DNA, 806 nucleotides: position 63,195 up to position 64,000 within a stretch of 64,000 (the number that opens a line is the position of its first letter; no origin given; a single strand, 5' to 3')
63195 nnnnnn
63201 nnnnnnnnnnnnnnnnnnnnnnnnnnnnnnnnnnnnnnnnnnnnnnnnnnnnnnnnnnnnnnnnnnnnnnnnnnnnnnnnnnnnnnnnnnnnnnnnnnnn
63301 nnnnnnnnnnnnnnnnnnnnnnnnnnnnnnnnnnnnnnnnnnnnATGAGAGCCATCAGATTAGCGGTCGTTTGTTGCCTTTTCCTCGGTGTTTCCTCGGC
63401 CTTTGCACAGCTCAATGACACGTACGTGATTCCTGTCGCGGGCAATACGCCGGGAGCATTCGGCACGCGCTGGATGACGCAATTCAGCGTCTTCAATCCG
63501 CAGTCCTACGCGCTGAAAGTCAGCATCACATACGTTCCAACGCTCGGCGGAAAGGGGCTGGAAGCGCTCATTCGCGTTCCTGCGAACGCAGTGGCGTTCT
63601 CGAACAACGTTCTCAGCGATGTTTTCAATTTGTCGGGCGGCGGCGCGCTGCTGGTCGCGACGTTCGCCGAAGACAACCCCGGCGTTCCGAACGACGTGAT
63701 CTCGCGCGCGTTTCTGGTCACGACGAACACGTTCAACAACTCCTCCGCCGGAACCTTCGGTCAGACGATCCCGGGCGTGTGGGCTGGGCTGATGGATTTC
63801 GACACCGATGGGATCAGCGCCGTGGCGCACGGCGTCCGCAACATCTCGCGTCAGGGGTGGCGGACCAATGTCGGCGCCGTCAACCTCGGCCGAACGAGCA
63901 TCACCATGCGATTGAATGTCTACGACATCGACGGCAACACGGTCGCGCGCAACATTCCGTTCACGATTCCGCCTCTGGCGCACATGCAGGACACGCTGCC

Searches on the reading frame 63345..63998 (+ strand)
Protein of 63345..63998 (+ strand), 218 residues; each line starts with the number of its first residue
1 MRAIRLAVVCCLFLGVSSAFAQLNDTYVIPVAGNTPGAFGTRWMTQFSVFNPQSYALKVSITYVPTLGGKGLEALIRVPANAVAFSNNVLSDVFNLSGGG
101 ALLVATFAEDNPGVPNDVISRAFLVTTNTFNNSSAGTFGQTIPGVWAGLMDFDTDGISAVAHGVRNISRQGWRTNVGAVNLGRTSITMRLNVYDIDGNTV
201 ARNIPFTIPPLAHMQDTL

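Call 5: search_protein_families(library=pfam, proteins=[window:63345-63998:+], max_evalue=10)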
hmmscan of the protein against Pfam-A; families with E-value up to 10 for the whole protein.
seq(218 aa): 1 family
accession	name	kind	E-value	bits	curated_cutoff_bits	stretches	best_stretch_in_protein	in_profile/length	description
PF18613.6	TrkA_TMD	-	0.026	14.7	25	1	3-16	5-18/22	Tyrosine kinase receptor A trans-membrane domain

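Call 6: search_protein_families(library=ncbifam, proteins=[window:63345-63998:+], max_evalue=10)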
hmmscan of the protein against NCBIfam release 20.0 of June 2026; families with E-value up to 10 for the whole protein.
seq(218 aa): 0 families

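Call 14: find_homologous_proteins(query=window:63345-63998:+)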
Query seq(218 aa) (218 aa): 833 proteins with E <= 0.001 among 1652 candidates; the best 120 are listed.
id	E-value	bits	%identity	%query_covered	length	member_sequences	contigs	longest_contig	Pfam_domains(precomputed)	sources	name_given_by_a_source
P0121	4.0e-129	447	95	99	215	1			-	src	-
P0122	8.4e-127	439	90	100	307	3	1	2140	-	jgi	-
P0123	7.1e-120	416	87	98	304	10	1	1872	-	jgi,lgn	-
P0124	1.1e-118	412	87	100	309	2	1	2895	-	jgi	-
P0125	7.0e-118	410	84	100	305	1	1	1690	-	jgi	jgi:hypothetical protein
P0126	8.4e-118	410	84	100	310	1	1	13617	-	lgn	-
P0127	1.5e-117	409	86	100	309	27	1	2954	-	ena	-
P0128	1.5e-117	409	85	100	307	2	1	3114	-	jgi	jgi:hypothetical protein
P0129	4.2e-117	407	85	100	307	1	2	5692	-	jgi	jgi:hypothetical protein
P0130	3.2e-116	404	83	100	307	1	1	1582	-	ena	-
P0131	2.6e-115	401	85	98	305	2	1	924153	-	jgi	jgi:hypothetical protein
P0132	5.9e-115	400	83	100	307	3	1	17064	-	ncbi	-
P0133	7.3e-114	397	78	100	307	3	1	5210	-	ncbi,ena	-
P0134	1.2e-112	393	81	100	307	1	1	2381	-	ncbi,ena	-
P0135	2.4e-111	388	76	100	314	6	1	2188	-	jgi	jgi:hypothetical protein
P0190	3.1e-93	329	66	100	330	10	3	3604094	-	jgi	jgi:hypothetical protein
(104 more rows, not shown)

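Call 26: find_encoding_contigs(protein=P0190, flank=8000, max_places=3)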
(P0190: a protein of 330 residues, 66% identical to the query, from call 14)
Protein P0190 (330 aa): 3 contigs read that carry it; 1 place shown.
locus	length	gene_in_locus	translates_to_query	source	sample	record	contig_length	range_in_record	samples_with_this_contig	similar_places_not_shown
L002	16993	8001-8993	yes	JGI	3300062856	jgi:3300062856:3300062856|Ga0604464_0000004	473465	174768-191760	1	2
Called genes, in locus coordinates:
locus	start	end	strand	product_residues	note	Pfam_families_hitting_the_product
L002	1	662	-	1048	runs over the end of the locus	PF01590:GAF, PF13492:GAF_3, PF00989:PAS, PF08448:PAS_4, PF13426:PAS_9, PF08447:PAS_3, PF00989:PAS, PF08448:PAS_4, +8 more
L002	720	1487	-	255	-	PF09844:DUF2071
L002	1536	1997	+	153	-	-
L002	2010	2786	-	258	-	PF00326:Peptidase_S9 (weak)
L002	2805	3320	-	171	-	PF12867:DinB_2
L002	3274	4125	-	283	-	PF00535:Glycos_transf_2, PF13641:Glyco_tranf_2_3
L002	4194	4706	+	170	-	PF03168:LEA_2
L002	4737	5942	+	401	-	PF07690:MFS_1, PF13000:Acatn (faint), PF07690:MFS_1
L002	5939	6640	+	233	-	PF20260:PUA_4, PF04452:Methyltrans_RNA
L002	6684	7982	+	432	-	PF00285:Citrate_synt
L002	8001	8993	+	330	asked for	-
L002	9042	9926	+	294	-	PF01259:SAICAR_synt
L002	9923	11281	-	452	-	PF02450:LCAT (weak)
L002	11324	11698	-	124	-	PF14489:QueF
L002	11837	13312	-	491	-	PF00437:T2SSE, PF25199:nSTAND_NTPase5 (faint)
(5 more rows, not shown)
